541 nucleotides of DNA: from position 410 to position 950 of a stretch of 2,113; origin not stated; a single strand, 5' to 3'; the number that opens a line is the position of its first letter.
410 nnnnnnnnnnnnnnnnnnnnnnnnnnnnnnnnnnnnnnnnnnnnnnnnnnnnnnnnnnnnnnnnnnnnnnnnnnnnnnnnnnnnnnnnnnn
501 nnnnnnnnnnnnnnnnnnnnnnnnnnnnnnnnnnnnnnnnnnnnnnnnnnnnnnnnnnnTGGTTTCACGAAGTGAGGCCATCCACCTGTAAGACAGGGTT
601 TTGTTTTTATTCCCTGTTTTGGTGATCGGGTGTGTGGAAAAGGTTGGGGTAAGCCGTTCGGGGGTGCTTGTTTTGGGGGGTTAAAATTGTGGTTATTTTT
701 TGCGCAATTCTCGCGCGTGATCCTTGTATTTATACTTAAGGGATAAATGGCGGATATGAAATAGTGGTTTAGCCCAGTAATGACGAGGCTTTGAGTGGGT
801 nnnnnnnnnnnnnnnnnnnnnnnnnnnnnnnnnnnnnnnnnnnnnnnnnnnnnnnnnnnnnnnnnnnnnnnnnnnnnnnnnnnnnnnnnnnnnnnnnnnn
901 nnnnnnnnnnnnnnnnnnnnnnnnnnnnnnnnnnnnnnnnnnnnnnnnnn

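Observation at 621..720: Strong G/T strand bias with multiple G-tracts and short palindromes between the hairpin cluster and the rep control region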

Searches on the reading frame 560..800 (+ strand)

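Call 71: search_protein_families(library=pfam, proteins=[L002:88-1074:+])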
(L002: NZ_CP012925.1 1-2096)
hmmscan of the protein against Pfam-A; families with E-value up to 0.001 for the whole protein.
L002:88-1074:+ (329 aa): 1 family
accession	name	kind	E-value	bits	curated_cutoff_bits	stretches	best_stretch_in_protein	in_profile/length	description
PF01446.23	Rep_1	-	6.2e-86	288.4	33.2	1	68-317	2-252/253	Replication protein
